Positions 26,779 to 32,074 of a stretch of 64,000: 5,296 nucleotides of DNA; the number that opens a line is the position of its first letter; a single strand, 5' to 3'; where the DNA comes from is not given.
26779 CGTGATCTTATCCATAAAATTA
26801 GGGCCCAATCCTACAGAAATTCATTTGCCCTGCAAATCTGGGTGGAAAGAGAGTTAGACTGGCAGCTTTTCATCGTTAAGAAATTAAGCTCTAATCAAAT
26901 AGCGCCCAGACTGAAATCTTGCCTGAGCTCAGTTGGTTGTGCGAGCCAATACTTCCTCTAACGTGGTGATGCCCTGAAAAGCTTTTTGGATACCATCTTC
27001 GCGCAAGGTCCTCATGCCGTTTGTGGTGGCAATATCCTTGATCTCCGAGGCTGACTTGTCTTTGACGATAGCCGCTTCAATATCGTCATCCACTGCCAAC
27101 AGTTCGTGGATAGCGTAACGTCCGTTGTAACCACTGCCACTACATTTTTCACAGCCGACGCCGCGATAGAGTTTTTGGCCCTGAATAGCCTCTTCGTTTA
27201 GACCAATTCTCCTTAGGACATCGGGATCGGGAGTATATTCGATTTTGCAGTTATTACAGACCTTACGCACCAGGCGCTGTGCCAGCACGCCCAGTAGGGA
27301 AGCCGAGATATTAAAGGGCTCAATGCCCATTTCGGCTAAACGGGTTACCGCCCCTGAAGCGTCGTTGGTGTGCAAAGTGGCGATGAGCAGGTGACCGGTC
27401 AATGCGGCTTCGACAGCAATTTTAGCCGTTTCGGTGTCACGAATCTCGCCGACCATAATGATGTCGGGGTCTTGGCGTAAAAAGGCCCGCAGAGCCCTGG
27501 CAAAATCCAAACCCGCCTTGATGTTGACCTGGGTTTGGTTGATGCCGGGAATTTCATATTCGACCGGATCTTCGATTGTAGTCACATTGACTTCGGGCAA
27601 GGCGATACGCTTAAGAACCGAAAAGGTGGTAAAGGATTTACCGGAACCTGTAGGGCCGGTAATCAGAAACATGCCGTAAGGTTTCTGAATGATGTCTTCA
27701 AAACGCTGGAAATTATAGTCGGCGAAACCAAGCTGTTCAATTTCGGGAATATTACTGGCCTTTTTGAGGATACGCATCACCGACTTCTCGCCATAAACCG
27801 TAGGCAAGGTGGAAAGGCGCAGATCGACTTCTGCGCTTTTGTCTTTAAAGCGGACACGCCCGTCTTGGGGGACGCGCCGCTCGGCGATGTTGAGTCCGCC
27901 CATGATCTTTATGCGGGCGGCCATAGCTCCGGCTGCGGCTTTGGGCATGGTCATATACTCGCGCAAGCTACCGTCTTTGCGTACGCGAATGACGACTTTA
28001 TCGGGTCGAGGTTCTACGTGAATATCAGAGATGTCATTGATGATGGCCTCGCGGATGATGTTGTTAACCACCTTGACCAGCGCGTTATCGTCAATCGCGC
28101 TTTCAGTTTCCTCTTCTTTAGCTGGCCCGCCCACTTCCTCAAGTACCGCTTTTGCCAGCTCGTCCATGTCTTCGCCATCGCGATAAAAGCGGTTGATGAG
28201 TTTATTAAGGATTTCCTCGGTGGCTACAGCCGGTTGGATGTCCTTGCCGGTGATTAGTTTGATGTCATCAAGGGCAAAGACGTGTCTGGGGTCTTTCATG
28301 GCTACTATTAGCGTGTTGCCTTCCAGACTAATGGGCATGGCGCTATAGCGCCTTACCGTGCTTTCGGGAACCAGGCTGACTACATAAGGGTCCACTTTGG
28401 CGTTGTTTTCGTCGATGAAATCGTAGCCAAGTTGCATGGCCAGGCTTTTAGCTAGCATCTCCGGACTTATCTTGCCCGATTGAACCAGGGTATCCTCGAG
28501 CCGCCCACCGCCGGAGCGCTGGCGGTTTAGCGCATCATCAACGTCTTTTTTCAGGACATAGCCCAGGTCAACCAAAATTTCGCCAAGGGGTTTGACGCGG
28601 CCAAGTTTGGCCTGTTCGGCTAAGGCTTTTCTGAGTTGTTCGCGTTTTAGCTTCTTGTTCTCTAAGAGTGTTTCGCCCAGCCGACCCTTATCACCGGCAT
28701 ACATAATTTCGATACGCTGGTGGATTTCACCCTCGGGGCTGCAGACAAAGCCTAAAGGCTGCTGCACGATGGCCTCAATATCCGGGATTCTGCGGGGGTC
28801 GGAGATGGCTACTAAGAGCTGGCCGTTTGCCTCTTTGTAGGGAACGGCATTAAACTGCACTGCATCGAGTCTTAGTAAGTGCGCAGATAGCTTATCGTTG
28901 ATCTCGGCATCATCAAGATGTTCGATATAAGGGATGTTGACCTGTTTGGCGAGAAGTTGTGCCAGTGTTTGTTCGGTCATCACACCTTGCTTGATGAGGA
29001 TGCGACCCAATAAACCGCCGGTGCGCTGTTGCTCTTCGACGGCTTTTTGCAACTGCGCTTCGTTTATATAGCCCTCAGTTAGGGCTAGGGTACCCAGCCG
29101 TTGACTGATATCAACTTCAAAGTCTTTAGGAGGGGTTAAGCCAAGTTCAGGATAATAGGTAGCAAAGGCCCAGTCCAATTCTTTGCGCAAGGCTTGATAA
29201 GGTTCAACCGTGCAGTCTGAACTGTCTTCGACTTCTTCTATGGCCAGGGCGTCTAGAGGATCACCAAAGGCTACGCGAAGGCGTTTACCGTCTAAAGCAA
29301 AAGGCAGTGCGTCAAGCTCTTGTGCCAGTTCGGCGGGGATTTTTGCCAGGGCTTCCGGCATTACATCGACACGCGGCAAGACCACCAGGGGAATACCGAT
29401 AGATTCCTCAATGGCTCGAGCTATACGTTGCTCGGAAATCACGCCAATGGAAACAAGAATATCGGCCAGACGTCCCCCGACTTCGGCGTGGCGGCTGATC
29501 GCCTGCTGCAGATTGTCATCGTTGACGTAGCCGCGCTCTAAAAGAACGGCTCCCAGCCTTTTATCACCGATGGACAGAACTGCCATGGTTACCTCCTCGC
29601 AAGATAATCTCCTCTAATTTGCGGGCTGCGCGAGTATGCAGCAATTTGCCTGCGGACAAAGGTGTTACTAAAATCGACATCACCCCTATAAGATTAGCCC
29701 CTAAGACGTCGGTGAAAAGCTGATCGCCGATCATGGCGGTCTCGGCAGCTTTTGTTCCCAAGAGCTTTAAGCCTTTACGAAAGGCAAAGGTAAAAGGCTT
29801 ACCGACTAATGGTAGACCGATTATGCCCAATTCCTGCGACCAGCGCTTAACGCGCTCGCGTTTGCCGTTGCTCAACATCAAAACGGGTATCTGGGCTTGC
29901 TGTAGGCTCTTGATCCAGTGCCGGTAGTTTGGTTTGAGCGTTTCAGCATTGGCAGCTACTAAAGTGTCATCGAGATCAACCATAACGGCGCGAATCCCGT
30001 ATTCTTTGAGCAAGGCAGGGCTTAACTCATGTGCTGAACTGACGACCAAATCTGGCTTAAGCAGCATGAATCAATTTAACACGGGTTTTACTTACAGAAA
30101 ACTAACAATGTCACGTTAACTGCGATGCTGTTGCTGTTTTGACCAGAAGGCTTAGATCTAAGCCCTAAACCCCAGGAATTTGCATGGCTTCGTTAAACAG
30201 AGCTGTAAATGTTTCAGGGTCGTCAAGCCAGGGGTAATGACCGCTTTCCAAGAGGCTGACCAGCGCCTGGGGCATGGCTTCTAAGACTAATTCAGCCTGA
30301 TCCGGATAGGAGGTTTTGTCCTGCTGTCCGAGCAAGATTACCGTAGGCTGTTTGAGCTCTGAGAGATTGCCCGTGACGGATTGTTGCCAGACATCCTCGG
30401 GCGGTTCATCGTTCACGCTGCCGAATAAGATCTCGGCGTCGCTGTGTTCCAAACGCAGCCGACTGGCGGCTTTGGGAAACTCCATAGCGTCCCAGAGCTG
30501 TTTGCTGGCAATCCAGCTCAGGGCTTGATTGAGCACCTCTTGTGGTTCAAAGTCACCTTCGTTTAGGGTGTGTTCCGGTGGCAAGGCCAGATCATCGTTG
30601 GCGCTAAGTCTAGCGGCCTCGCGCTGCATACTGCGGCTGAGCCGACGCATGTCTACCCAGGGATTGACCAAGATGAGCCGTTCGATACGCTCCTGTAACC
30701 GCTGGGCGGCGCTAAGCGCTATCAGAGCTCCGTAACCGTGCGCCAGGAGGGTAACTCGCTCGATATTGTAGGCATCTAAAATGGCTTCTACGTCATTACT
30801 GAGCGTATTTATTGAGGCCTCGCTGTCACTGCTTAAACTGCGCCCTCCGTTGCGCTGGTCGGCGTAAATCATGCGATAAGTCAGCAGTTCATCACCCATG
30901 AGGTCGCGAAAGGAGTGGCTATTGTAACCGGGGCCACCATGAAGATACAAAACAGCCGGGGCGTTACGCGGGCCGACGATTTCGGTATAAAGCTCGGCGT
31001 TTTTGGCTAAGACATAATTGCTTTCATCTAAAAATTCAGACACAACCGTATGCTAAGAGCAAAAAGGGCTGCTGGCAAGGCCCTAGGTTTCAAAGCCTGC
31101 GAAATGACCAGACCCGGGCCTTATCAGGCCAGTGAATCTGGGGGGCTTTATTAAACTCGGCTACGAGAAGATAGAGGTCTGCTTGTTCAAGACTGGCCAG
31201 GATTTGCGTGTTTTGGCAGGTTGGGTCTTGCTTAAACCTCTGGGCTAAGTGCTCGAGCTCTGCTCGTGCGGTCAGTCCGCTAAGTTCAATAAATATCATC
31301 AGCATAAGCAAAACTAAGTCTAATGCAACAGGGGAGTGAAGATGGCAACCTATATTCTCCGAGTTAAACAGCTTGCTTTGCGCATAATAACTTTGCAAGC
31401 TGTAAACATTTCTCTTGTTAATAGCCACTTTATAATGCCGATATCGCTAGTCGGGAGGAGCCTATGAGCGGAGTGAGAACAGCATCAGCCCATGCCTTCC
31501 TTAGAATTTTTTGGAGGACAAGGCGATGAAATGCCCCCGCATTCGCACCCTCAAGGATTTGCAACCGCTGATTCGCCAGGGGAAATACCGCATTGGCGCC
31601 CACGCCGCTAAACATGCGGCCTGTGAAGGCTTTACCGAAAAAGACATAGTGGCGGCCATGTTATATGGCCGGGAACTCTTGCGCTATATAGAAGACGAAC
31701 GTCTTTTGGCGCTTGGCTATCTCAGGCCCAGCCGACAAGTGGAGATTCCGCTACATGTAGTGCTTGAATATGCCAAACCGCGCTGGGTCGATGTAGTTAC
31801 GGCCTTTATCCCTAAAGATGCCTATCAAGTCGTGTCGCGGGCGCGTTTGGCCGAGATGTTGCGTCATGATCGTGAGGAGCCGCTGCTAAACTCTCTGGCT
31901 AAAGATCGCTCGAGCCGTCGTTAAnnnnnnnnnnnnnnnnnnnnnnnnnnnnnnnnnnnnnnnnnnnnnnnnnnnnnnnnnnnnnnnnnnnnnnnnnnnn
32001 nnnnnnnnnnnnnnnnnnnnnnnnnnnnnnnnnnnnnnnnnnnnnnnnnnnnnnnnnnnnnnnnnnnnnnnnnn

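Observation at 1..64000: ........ (XhoI-site core) behaves as a highly iterated palindrome, about 1 per kb and in all reading frames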

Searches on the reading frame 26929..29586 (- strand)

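Call 11: search_protein_families(library=ncbifam, proteins=[window:26929-29586:-])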
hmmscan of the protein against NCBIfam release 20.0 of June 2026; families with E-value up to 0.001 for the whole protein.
window:26929-29586:- (885 aa): 22 families
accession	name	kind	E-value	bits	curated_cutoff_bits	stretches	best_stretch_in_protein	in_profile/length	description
TIGR02538.1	type_IV_pilB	equivalog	1.3e-207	690.9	675.65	3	334-884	2-563/564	type IV-A pilus assembly ATPase PilB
TIGR02533.1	type_II_gspE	equivalog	8.2e-174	578.8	630.25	1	407-883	5-486/486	type II secretion system ATPase GspE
NF053534.1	T4PilAsmATPsTfpB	equivalog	1.3e-142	476.2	850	1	363-881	53-580/584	type IV pilus assembly ATPase TfpB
NF007755.0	PRK10436.1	equivalog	1.5e-130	435.9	617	1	411-880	14-456/465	type II secretion system protein GspE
NF041000.1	ATPase_ComGA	equivalog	5.6e-77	258.3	300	1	509-774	2-266/267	competence type IV pilus ATPase ComGA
TIGR01420.1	pilT_fam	subfamily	2.4e-49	168.4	319.1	1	507-779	2-274/343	PilT/PilU family type 4a pilus ATPase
NF053729.1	c-di-GMP_motif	domain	8.4e-49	163.2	38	4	163-215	1-53/53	cyclic di-GMP-binding domain-containing protein, MshE-related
NF008411.1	PRK11234.1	equivalog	2e-44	152.1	1170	3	330-496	480-649/723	cyclic di-3',5'-guanylate-activated glycosyltransferase NfrB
NF012033.0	PRK15489.1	equivalog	5.2e-38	130.7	537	3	160-273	489-601/703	glycosyl transferase family protein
TIGR02525.1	plasmid_TraJ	equivalog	6.2e-26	91.2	368.3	1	604-754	122-273/372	plasmid transfer ATPase TraJ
TIGR02524.1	dot_icm_DotB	equivalog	7.9e-17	61.5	463.3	1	632-751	129-257/358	Dot/Icm type IV secretion system ATPase DotB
NF058587.1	archaellum_moto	equivalog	1.1e-14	54.1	550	1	641-773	279-413/527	archaellum flagellar ATPase motor FlaI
TIGR02782.1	TrbB_P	equivalog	1.6e-14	53.9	304.55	1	640-753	139-255/303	P-type conjugative transfer ATPase TrbB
NF010407.0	PRK13833.1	subfamily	9.3e-13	48.3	499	1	640-755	147-264/323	conjugal transfer protein TrbB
TIGR02788.1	VirB11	equivalog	3.1e-12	46.1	249.95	1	640-754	147-266/308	P-type DNA transfer ATPase VirB11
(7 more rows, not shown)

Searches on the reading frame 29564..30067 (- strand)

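Call 27: search_protein_families(library=pfam, max_evalue=0.000001, proteins=[window:29564-30067:-])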
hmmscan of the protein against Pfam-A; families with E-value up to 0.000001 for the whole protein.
window:29564-30067:- (167 aa): 3 families
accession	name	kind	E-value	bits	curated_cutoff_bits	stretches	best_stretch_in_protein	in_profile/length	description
PF00702.32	Hydrolase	-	1.7e-13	51.8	26.4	1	19-127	74-190/191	haloacid dehalogenase-like hydrolase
PF09419.16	PGP_phosphatase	-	5.5e-13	49.3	20.4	0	2-67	16-85/168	Mitochondrial PGP phosphatase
PF13242.12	Hydrolase_like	-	2.2e-11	43.9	22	1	88-135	2-49/75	HAD-hyrolase-like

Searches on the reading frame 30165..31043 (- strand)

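Call 27: search_protein_families(library=pfam, max_evalue=0.000001, proteins=[window:30165-31043:-])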
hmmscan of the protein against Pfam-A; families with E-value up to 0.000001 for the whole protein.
window:30165-31043:- (292 aa): 3 families
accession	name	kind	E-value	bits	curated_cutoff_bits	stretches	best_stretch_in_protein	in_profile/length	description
PF00561.26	Abhydrolase_1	-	2.9e-21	76.7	25.8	1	29-276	1-245/245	alpha/beta hydrolase fold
PF12697.13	Abhydrolase_6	-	7.9e-12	46.7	26.3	1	31-280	1-215/217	Alpha/beta hydrolase family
PF12146.15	Hydrolase_4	-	1.4e-08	34.8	27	0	62-145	38-128/239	Serine aminopeptidase, S33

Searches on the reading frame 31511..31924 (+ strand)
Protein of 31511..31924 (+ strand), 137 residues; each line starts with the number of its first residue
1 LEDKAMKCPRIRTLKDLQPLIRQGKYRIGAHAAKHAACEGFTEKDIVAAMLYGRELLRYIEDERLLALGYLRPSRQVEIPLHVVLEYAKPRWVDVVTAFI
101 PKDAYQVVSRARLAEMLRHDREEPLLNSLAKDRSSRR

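Call 27: search_protein_families(library=pfam, max_evalue=0.000001, proteins=[window:31511-31924:+])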
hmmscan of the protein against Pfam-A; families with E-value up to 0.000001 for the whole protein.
window:31511-31924:+ (137 aa): 0 families

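Call 67: search_protein_families(library=pfam, max_evalue=0.05, proteins=[window:31511-31924:+])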
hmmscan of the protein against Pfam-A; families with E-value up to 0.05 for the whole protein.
window:31511-31924:+ (137 aa): 1 family
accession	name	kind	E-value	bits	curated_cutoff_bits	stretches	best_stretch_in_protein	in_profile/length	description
PF14076.12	DUF4258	-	0.00012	22.8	25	1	30-99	3-70/71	Domain of unknown function (DUF4258)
